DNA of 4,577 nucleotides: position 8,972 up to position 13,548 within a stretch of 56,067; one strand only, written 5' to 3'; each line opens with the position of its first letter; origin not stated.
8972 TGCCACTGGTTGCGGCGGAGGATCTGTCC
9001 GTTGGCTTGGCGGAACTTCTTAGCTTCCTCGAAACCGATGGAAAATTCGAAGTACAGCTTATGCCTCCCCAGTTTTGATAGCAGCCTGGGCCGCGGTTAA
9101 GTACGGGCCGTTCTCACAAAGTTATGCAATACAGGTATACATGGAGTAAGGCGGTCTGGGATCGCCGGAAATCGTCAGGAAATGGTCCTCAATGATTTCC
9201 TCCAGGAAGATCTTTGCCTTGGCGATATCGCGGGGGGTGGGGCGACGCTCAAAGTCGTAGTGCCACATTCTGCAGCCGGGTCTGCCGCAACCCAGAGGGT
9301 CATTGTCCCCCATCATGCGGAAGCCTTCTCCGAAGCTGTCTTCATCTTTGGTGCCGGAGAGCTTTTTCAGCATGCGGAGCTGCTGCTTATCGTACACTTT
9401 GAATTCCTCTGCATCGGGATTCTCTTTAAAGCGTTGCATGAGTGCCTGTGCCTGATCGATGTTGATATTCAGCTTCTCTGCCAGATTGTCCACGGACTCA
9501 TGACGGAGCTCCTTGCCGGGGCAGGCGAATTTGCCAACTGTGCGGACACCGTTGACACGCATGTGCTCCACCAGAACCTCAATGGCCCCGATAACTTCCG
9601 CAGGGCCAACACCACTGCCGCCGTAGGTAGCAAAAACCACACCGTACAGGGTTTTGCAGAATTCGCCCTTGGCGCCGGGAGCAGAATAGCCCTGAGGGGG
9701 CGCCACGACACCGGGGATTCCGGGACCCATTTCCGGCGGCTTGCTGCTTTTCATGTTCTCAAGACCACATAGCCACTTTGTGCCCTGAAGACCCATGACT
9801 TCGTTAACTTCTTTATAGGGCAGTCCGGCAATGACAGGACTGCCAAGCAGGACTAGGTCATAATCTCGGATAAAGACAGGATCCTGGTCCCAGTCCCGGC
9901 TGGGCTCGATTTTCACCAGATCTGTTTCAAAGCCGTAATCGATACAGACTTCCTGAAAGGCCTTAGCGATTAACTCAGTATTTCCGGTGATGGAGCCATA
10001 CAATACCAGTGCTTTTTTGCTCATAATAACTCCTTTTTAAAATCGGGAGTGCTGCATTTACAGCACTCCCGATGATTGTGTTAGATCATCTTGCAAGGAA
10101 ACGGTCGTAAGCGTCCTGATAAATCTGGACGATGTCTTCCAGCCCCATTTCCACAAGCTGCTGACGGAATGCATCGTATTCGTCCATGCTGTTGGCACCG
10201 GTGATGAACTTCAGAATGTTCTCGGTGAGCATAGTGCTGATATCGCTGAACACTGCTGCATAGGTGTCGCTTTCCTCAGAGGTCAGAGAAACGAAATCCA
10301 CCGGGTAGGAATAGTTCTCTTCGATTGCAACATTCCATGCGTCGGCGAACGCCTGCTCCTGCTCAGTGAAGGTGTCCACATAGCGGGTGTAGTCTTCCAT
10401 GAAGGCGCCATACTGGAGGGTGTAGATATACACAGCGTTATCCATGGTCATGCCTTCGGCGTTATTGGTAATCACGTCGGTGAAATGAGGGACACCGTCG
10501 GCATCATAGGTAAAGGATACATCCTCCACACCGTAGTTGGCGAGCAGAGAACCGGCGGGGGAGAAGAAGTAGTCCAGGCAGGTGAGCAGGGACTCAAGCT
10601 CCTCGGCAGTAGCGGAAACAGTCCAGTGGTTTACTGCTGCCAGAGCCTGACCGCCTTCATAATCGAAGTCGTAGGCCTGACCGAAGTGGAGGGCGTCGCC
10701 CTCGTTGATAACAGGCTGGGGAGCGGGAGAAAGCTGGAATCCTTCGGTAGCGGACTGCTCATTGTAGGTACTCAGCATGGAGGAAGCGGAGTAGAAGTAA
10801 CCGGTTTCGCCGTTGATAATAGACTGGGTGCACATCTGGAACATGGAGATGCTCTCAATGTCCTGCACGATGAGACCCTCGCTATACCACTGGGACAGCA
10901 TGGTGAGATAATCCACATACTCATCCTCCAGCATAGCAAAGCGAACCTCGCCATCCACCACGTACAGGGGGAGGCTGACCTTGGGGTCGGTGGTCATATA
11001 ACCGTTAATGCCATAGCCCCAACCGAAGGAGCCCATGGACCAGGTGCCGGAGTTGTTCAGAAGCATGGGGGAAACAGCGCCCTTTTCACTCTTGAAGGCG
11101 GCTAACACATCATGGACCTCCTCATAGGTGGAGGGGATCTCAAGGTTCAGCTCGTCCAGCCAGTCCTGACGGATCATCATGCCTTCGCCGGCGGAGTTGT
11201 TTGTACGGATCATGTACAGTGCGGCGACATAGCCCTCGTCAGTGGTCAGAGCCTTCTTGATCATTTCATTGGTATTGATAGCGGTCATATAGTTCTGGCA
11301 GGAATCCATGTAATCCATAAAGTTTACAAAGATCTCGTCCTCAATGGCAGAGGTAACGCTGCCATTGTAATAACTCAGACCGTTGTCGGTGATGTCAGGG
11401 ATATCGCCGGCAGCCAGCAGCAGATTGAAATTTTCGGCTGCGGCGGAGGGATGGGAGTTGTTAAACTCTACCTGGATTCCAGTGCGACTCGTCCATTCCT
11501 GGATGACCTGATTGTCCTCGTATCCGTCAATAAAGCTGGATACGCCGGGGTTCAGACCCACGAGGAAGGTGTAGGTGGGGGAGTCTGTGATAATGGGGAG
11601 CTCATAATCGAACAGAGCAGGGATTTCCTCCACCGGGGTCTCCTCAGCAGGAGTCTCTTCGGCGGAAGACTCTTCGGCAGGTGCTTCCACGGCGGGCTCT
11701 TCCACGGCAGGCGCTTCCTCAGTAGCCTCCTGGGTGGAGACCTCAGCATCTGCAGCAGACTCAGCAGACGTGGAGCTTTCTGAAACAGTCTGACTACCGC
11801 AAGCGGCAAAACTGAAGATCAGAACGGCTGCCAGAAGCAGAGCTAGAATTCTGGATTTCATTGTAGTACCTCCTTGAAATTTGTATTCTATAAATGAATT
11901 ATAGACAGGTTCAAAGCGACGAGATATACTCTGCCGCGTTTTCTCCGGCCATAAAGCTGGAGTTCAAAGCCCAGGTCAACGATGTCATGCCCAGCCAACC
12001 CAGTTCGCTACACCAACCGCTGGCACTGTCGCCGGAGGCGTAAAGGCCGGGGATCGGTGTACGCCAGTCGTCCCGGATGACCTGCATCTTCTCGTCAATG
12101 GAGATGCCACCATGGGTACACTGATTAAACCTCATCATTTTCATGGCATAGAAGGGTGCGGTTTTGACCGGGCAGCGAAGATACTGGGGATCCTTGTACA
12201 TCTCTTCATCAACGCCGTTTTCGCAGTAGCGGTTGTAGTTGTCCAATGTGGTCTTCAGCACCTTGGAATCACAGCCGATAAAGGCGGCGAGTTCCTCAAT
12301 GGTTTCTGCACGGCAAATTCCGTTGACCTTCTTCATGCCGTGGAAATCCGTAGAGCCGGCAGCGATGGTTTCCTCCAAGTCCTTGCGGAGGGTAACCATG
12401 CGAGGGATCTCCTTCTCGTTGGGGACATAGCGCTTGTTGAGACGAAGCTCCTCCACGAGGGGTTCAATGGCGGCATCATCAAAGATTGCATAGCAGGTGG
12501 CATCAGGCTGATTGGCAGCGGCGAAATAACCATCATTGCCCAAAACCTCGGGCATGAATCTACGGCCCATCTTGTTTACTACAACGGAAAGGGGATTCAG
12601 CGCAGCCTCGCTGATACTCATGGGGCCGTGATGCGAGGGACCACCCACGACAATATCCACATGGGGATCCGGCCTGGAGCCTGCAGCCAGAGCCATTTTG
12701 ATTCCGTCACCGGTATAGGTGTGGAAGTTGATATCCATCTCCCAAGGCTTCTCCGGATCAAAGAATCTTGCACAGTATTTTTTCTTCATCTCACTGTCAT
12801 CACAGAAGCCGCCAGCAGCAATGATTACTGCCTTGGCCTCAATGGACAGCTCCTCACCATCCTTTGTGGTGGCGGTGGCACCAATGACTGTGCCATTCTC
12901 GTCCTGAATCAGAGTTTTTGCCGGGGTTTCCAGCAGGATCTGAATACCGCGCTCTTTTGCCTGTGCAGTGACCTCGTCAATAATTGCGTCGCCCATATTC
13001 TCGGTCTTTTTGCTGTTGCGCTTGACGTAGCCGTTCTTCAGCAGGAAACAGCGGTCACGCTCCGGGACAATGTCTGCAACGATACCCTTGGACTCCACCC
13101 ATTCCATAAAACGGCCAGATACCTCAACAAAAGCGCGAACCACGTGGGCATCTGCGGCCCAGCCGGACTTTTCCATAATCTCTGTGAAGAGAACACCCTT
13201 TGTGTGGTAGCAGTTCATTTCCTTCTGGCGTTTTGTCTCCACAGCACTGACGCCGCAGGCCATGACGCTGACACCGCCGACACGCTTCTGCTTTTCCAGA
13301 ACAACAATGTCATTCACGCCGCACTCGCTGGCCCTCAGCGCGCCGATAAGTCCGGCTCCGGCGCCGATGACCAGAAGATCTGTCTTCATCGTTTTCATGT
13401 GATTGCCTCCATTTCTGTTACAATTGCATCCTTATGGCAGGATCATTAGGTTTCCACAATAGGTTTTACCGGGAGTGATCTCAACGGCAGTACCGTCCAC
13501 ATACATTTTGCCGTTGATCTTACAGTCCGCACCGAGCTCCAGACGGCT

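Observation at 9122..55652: Roughly 46-kb supercluster of mix-and-match redox / NTF2 / binding-protein modules adjacent to glycoside utilisation genes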

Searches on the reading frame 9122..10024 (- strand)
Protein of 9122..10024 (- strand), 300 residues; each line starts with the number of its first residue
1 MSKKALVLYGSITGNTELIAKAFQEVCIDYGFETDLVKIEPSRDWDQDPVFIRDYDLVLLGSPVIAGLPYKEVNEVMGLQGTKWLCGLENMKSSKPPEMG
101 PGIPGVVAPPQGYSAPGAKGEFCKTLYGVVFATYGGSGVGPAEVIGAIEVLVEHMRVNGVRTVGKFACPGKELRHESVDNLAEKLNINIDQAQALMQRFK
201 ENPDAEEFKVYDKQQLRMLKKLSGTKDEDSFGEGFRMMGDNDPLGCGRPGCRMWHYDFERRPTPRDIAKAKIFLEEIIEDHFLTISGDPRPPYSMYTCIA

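Call 5: search_protein_families(library=pfam, proteins=[window:9122-10024:-])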
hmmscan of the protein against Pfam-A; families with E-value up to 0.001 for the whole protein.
window:9122-10024:- (300 aa): 3 families
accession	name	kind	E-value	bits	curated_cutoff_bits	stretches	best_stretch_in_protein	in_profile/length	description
PF12641.12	Flavodoxin_3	-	8e-06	26.2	27.5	1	6-78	1-64/160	Flavodoxin domain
PF00258.30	Flavodoxin_1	-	8.6e-06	26.4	25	1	7-62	1-53/143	Flavodoxin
PF12724.12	Flavodoxin_5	-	0.00015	22.5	27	0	6-67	1-56/145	Flavodoxin domain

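Call 24: search_protein_families(library=ncbifam, proteins=[window:9122-10024:-], max_evalue=0.01)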
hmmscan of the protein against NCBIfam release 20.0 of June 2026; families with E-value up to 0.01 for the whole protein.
window:9122-10024:- (300 aa): 6 families
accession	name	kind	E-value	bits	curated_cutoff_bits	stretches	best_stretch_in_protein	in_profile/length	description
TIGR01753.1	flav_short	equivalog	7e-06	26.6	123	1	6-63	2-54/140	flavodoxin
TIGR01754.1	flav_RNR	hypoth_equivalog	3.5e-05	23.7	163.8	1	6-62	4-58/140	putative ribonucleotide reductase-associated flavodoxin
NF006747.0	PRK09271.1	equivalog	3.8e-05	23.4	104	1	5-62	3-59/160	flavodoxin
NF005216.0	PRK06703.1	subfamily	0.00011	22.3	127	1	3-63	2-57/151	flavodoxin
NF004049.0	PRK05568.1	equivalog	0.0014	18.9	206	1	3-65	2-59/142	flavodoxin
NF045594.1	flavodox_BilS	equivalog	0.0019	18.2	155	0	7-29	3-25/160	flavodoxin family protein BilS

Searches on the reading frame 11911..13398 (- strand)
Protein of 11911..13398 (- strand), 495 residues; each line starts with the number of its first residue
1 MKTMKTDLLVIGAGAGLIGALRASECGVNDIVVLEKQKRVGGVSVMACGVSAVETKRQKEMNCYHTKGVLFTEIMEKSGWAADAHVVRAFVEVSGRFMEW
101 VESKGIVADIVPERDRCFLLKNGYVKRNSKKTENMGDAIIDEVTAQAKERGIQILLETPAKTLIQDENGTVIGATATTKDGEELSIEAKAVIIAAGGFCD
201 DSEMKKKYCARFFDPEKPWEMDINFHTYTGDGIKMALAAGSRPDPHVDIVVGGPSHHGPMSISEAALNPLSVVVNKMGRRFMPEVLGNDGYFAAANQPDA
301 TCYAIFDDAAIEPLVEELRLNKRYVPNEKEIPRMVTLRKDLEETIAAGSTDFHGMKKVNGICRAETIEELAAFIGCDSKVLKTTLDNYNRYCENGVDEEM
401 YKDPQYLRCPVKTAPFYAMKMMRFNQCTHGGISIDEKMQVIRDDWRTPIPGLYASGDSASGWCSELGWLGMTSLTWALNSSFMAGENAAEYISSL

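Call 5: search_protein_families(library=pfam, proteins=[window:11911-13398:-])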
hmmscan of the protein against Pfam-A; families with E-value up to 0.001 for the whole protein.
window:11911-13398:- (495 aa): 5 families
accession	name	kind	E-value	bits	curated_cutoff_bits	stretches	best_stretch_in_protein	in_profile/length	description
PF00890.30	FAD_binding_2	-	1.4e-45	156.7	20.4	1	7-460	1-401/414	FAD binding domain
PF07992.20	Pyr_redox_2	-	1.2e-08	35.2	26.1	1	125-197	171-237/291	Pyridine nucleotide-disulphide oxidoreductase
PF01266.30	DAO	-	7e-08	32.8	27.9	1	7-201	1-208/353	FAD dependent oxidoreductase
PF03486.20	HI0933_like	-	7.2e-06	26.1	50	0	7-198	2-165/244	HI0933-like protein Rossmann domain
PF12831.13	FAD_oxidored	-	0.00029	20.7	27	1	7-194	1-143/416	FAD dependent oxidoreductase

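Call 24: search_protein_families(library=ncbifam, proteins=[window:11911-13398:-], max_evalue=0.01)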
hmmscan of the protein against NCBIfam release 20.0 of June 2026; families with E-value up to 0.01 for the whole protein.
window:11911-13398:- (495 aa): 56 families (the best 25 are shown)
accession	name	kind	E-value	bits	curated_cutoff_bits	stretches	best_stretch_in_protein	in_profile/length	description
NF053717.1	VnlPnlRedVprA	equivalog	9.4e-58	196.2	600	1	3-461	4-448/481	vinyl phenol reductase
TIGR01813.1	flavo_cyto_c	subfamily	5.9e-54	183.5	285.45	1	7-459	1-418/444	flavocytochrome c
NF009478.0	PRK12844.1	equivalog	1e-43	149.5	789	2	126-463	199-523/559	3-ketosteroid-delta-1-dehydrogenase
NF006130.0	PRK08274.1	equivalog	3.4e-43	148.1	369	1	3-492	3-462/467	FAD-dependent tricarballylate dehydrogenase TcuA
NF005064.0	PRK06481.1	equivalog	1.1e-42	146.4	542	2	5-310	61-359/506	flavocytochrome c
NF005510.0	PRK07121.1-3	subfamily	3e-41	141.7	481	3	131-316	174-349/492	FAD-binding protein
NF004789.0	PRK06134.1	subfamily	2.2e-39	135.5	747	3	135-244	215-321/581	FAD-dependent oxidoreductase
NF005511.0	PRK07121.1-4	equivalog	7.4e-38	130.3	466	3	178-490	257-541/553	FAD-binding protein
NF009473.0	PRK12835.1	subfamily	1.7e-35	122.6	837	2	130-460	206-538/585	FAD-binding protein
NF005882.1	PRK07843.1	equivalog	4e-35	121.3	788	2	126-285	191-347/547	3-oxosteroid 1-dehydrogenase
NF053677.1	Desat2ChcC2Cyan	equivalog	1.4e-33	116.1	900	3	127-247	195-309/558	4-oxocyclohex-2-ene-1-carboxylate 5-dehydrogenase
NF005509.0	PRK07121.1-2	subfamily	5.7e-33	114.3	630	1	149-489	215-522/527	FAD-binding protein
NF005508.0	PRK07121.1-1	equivalog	1.1e-31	109.9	537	2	138-312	177-350/497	FAD-binding protein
NF009476.0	PRK12839.1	equivalog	2.1e-30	105.4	940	3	127-248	205-323/572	FAD-dependent oxidoreductase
NF009477.0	PRK12843.1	equivalog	2.2e-29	102.3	758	3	348-459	415-539/578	FAD-dependent oxidoreductase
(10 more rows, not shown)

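Call 26: search_solved_structures(query=window:11911-13398:-, max_evalue=1e-10)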
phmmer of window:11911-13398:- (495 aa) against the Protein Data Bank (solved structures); distinct sequences matched with E-value up to 1e-10: 23.
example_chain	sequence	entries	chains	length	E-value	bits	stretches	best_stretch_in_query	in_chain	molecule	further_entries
1d4c_A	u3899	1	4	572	1.6e-38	135.6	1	5-311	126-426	FLAVOCYTOCHROME C FUMARATE REDUCTASE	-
1d4d_A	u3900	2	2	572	1.7e-38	135.5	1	5-310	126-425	FLAVOCYTOCHROME C FUMARATE REDUCTASE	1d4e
1qo8_A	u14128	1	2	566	2.4e-31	111.9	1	5-309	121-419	FLAVOCYTOCHROME C3 FUMARATE REDUCTASE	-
6t85_A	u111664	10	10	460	8.8e-28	100.2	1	7-307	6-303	Urocanate reductase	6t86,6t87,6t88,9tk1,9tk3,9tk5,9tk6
1kss_A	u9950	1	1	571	1.2e-27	99.8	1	6-312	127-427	flavocytochrome c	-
1e39_A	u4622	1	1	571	1.2e-27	99.7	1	6-313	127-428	FUMARATE REDUCTASE FLAVOPROTEIN SUBUNIT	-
1m64_A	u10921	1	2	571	1.3e-27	99.6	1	6-312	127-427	flavocytochrome c3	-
1ksu_A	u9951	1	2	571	2.3e-27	98.8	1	6-312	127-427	flavocytochrome c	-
1p2e_A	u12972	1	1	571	2.4e-27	98.7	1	6-312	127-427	flavocytochrome c3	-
1qjd_A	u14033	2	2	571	2.4e-27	98.7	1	6-312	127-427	FLAVOCYTOCHROME C3 | Fumarate reductase flavoprotein subunit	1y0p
1p2h_A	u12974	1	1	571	2.4e-27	98.7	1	6-312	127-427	flavocytochrome c3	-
1q9i_A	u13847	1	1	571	2.4e-27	98.7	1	6-313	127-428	flavocytochrome c3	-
1jry_A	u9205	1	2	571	2.8e-27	98.5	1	6-312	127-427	FLAVOCYTOCHROME C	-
2b7s_A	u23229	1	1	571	2.8e-27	98.5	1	6-312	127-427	Fumarate reductase flavoprotein subunit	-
1lj1_A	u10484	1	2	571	2.8e-27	98.5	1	6-313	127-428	flavocytochrome c3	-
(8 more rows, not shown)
